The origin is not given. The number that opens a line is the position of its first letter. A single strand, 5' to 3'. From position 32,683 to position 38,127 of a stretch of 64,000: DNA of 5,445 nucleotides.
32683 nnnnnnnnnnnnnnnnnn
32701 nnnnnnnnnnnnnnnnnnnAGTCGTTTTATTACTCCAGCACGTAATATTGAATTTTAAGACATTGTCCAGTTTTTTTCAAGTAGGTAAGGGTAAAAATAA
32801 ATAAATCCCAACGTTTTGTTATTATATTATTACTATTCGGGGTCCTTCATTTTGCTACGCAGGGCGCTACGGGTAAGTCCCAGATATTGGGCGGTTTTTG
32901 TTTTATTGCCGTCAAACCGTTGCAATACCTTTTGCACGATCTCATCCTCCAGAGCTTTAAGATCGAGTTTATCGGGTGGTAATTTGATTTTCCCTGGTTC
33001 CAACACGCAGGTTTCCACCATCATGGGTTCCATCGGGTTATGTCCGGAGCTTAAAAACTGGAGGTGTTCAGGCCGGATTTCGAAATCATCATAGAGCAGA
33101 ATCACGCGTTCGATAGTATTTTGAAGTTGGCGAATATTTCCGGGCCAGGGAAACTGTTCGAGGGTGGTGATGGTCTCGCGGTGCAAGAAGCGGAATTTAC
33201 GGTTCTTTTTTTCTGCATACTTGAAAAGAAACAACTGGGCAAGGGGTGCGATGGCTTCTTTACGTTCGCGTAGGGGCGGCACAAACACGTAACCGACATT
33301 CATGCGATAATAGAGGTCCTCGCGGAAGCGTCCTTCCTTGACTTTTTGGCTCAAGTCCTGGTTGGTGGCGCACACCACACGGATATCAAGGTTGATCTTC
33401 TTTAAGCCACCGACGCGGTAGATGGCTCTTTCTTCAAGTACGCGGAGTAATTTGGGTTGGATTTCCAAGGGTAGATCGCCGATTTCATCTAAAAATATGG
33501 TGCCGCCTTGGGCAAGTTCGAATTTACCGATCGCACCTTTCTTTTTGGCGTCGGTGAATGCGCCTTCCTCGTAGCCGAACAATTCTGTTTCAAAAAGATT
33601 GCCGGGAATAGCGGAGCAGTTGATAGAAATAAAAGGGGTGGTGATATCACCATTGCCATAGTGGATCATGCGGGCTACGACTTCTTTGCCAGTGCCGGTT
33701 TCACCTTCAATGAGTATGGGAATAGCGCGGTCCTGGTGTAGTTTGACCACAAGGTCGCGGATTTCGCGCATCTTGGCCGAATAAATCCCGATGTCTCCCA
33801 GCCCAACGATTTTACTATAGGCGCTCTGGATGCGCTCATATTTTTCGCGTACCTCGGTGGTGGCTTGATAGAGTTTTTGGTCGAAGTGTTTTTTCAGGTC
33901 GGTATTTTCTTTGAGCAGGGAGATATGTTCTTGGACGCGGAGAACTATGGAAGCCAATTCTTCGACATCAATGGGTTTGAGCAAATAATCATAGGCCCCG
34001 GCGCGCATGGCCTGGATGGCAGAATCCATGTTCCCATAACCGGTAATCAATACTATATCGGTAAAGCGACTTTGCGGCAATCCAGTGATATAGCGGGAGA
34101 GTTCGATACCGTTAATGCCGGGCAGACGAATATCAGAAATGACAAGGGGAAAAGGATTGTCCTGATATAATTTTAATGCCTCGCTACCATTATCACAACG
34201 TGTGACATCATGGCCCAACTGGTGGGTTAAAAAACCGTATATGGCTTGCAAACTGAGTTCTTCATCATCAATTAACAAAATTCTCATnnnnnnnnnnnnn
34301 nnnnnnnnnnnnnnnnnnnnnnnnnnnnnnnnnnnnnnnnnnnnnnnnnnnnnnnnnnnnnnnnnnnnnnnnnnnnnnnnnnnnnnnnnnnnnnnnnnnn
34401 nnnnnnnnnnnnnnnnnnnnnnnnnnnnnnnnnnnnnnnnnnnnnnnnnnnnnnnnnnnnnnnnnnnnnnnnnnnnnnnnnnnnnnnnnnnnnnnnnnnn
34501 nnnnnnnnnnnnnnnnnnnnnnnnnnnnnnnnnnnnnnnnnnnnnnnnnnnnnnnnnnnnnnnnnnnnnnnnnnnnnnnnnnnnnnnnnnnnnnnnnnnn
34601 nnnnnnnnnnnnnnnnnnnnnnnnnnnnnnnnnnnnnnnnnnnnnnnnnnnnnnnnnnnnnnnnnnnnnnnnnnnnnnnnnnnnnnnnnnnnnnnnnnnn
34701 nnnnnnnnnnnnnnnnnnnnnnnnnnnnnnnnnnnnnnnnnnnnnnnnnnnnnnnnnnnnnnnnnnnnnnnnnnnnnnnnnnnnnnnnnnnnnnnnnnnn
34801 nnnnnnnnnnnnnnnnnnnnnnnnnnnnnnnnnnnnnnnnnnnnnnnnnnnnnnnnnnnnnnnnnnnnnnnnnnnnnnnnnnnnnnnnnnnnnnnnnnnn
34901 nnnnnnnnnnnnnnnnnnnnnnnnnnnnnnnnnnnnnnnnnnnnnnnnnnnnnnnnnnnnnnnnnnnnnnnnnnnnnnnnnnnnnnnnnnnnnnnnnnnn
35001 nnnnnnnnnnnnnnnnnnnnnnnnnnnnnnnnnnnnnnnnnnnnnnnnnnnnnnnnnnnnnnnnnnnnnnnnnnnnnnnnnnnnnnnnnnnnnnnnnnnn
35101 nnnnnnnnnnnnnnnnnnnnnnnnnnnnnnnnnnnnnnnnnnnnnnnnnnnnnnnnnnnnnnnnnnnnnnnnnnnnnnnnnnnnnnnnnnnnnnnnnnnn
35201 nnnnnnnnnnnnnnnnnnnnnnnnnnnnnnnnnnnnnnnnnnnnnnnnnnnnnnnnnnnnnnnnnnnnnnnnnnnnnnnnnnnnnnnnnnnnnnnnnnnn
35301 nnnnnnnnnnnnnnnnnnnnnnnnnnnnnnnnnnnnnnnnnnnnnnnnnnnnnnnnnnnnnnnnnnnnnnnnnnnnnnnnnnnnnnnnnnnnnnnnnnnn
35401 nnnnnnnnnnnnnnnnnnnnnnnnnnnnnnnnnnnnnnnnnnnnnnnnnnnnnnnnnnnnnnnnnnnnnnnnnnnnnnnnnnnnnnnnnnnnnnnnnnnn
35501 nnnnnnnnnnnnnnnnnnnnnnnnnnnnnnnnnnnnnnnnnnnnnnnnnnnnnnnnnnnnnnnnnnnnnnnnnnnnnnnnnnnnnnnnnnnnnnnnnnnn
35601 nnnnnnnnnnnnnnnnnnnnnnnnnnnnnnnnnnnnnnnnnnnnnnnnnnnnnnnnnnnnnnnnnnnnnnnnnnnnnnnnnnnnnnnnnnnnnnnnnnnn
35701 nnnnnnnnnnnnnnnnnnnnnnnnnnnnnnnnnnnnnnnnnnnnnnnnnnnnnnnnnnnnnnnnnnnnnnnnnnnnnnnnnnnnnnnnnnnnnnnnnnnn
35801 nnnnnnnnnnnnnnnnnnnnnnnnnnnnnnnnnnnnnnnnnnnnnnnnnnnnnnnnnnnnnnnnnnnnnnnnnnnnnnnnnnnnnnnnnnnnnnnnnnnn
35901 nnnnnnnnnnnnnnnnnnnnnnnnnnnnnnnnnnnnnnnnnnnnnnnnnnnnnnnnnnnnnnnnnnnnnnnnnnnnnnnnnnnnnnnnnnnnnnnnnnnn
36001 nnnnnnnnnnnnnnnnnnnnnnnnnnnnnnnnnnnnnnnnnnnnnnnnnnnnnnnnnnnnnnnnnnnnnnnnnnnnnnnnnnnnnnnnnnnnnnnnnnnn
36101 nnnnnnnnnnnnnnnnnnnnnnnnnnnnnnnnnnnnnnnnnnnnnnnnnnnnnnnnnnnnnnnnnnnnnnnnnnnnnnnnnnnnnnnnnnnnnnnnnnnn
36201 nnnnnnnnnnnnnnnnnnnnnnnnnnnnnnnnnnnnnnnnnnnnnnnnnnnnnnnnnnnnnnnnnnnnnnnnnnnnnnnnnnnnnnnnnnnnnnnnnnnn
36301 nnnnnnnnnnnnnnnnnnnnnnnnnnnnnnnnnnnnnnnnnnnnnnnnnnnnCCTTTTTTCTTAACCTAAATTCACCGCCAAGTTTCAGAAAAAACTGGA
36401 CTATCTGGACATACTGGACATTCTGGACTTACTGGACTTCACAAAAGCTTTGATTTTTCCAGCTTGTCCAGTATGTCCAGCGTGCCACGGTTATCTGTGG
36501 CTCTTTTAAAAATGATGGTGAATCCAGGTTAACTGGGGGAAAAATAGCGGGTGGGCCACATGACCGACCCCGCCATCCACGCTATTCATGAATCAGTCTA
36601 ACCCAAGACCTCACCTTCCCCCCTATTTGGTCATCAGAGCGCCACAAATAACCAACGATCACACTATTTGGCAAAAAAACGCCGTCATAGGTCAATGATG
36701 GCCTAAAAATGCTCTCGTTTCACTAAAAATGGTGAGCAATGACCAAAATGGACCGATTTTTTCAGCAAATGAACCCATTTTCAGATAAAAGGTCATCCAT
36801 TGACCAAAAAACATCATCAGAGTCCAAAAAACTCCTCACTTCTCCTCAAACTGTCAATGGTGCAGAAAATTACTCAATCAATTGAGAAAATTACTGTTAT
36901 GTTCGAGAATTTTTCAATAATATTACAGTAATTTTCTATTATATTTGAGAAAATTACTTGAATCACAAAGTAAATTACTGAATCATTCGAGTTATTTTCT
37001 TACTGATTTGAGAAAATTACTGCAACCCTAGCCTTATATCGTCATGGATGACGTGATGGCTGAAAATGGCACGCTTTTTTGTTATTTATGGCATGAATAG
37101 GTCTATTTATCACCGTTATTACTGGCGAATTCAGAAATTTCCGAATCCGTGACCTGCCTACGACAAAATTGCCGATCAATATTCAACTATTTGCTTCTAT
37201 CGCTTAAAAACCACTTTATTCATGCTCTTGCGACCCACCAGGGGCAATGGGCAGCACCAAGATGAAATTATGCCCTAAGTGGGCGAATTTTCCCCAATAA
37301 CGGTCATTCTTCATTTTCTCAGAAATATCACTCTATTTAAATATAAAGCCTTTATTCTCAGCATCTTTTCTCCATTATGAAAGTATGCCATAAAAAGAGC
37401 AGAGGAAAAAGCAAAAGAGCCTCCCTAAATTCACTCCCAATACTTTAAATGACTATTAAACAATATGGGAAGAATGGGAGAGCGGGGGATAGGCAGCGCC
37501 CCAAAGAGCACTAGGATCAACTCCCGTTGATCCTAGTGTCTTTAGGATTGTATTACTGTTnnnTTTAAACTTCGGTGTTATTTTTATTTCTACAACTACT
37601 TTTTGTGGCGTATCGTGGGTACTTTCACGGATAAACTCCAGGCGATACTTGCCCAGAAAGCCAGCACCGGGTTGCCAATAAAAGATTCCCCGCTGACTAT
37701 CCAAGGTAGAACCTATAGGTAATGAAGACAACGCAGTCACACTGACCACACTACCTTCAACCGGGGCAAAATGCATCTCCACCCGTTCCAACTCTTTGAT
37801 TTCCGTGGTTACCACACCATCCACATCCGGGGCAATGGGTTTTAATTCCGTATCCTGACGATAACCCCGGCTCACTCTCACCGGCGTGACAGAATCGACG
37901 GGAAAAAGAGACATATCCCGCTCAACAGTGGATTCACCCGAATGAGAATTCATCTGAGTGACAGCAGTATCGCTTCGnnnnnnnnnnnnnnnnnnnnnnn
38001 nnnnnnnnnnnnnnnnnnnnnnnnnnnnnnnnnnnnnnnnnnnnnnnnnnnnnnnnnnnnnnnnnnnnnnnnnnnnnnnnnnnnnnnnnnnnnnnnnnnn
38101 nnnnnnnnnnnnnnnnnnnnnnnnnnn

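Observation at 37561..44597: Tandem secreted S8 serine protease and metzincin sharing a near-identical ~400-aa C-terminal module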

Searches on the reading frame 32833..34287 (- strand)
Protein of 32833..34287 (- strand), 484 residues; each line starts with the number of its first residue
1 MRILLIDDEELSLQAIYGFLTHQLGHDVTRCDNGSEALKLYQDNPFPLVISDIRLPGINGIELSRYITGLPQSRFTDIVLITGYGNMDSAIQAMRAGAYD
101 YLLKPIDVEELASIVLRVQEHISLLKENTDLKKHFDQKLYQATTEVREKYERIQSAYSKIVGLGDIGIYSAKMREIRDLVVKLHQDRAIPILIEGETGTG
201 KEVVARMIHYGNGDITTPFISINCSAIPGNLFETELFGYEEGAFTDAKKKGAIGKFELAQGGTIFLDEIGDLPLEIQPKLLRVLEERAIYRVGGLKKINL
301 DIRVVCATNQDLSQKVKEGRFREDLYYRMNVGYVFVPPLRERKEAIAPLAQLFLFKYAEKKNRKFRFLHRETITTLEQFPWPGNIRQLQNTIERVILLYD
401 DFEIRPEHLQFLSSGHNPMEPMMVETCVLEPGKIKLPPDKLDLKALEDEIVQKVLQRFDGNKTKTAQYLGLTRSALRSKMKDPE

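Call 33: find_encoding_contigs(protein=window:32833-34287:-, flank=3000, max_places=3)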
Protein window:32833-34287:- (484 aa): 6 contigs read that carry it; 3 places shown.
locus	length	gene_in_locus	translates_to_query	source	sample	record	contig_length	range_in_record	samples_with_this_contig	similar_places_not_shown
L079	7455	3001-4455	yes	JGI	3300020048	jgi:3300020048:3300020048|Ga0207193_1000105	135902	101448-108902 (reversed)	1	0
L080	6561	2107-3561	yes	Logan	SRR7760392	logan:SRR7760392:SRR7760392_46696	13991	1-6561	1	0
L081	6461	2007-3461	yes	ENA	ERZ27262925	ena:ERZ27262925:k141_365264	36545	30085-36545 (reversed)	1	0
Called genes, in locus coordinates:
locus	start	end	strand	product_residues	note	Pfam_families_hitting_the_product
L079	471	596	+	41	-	-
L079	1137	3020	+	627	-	PF14827:dCache_3, PF00512:HisKA, PF02518:HATPase_c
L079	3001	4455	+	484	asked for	PF00072:Response_reg, PF00158:Sigma54_activat, PF14532:Sigma54_activ_2, PF07728:AAA_5 (faint), PF25601:AAA_lid_14, PF02954:HTH_8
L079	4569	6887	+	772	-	PF00069:Pkinase, PF07714:PK_Tyr_Ser-Thr, PF17667:Pkinase_fungal (weak), PF03781:FGE-sulfatase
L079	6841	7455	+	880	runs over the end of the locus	PF17957:Big_7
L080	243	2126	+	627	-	PF14827:dCache_3, PF00512:HisKA, PF02518:HATPase_c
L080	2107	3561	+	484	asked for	PF00072:Response_reg, PF00158:Sigma54_activat, PF14532:Sigma54_activ_2, PF07728:AAA_5 (faint), PF25601:AAA_lid_14, PF02954:HTH_8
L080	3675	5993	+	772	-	PF00069:Pkinase, PF07714:PK_Tyr_Ser-Thr, PF17667:Pkinase_fungal (weak), PF03781:FGE-sulfatase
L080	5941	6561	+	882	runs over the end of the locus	PF17957:Big_7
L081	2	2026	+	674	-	?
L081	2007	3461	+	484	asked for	PF00072:Response_reg, PF00158:Sigma54_activat, PF14532:Sigma54_activ_2, PF07728:AAA_5 (faint), PF25601:AAA_lid_14, PF02954:HTH_8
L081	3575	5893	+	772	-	PF00069:Pkinase, PF07714:PK_Tyr_Ser-Thr, PF17667:Pkinase_fungal (weak), PF03781:FGE-sulfatase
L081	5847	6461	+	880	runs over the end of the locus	PF17957:Big_7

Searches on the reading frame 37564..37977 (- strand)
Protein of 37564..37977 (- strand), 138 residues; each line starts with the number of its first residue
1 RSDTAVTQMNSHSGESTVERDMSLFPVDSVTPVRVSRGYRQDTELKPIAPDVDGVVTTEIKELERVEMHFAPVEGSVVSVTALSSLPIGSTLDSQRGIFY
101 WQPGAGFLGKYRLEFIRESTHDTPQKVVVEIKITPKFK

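Call 12: search_protein_families(library=pfam, proteins=[window:37564-37977:-], max_evalue=10)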
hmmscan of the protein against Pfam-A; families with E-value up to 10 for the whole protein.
seq(138 aa): 0 families

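Call 14: find_homologous_proteins(query=window:37564-37977:-, max_evalue=0.01)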
Query seq(138 aa) (138 aa): 18 proteins with E <= 0.01 among 29 candidates.
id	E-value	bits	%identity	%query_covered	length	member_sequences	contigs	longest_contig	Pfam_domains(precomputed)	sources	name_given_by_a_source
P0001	1.9e-23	101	44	84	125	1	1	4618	-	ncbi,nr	ncbi:MAG TPA: hypothetical protein VK469_07605 [Candidatus Kapabacteria bacterium]|nr:hypothetical p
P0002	7.0e-23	99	55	76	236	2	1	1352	-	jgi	jgi:hypothetical protein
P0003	5.9e-20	90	49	76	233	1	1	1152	-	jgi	jgi:hypothetical protein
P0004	7.4e-20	90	54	54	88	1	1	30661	-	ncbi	-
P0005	5.9e-18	83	34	81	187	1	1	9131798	-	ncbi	ncbi:MAG: hypothetical protein JSV88_15390, partial [Candidatus Aminicenantes bacterium]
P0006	3.0e-17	81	35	81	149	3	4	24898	-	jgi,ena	jgi:hypothetical protein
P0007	2.6e-16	78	45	72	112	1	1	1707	-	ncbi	-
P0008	6.1e-16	77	42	75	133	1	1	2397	-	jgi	jgi:hypothetical protein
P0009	7.9e-16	77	46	76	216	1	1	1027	-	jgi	jgi:hypothetical protein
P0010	9.0e-16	76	45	69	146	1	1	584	-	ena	-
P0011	2.0e-15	75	47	54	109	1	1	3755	-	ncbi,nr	ncbi:MAG: hypothetical protein QG657_696 [Acidobacteriota bacterium]|nr:hypothetical protein [Acidob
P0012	5.0e-15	74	52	48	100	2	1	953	-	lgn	-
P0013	1.1e-14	73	49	64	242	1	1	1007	-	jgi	jgi:hypothetical protein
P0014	1.6e-14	72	37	79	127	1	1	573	-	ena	-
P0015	5.7e-14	71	50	57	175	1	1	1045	-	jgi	jgi:hypothetical protein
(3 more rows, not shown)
